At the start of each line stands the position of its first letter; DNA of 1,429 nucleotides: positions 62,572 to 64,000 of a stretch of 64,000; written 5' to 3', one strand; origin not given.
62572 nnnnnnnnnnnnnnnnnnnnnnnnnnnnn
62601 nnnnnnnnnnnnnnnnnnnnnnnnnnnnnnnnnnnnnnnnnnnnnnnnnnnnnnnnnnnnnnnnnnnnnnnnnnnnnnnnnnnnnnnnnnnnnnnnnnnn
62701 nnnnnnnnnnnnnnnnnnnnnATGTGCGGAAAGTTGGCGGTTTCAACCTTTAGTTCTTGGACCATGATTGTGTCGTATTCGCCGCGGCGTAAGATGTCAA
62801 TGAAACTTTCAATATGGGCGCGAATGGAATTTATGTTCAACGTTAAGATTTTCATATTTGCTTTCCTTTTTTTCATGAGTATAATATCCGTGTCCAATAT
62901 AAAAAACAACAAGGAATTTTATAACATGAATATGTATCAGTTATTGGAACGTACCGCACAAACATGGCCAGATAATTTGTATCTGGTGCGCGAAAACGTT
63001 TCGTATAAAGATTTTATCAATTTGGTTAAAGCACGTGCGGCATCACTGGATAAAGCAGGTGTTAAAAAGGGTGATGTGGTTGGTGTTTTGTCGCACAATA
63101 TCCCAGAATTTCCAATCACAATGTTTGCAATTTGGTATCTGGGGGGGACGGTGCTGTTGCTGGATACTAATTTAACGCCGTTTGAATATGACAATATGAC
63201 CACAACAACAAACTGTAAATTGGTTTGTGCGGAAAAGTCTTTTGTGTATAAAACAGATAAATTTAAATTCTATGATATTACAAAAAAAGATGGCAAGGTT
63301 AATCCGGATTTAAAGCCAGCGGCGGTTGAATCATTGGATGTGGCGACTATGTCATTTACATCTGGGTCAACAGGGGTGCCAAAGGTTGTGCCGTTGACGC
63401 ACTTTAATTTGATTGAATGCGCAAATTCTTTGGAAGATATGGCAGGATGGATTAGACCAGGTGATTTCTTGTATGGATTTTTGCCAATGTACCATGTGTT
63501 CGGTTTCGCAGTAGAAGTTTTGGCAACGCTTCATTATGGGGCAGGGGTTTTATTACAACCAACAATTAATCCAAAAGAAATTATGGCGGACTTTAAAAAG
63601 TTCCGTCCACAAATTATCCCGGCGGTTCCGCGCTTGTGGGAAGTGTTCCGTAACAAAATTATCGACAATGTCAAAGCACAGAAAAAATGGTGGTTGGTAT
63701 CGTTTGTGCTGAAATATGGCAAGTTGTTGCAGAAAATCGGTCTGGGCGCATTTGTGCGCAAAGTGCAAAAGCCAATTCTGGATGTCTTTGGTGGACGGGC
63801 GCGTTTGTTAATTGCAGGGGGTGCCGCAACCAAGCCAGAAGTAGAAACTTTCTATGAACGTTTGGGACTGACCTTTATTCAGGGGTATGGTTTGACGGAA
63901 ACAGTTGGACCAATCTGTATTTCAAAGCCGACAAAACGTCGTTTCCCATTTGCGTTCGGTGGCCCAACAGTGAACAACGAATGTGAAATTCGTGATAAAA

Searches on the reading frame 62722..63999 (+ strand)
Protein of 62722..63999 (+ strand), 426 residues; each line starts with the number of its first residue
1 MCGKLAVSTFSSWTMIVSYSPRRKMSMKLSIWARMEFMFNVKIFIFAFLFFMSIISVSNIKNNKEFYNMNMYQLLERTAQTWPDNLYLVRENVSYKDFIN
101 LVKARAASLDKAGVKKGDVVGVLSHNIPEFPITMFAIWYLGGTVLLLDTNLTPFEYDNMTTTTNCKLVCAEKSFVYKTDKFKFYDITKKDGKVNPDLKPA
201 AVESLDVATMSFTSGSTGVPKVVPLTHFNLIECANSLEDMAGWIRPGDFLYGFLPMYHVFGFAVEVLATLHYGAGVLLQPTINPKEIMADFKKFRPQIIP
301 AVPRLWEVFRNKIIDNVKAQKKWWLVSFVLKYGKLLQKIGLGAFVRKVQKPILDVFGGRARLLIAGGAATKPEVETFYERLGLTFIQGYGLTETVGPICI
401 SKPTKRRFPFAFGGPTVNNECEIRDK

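Call 8: search_protein_families(library=pfam, proteins=[window:62722-63999:+], max_evalue=0.01)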
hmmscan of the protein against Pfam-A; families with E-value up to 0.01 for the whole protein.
window:62722-63999:+ (426 aa): 1 family
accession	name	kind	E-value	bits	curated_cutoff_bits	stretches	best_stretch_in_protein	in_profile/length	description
PF00501.34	AMP-binding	-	1.3e-58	199.1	29.9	1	75-425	1-357/384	AMP-binding enzyme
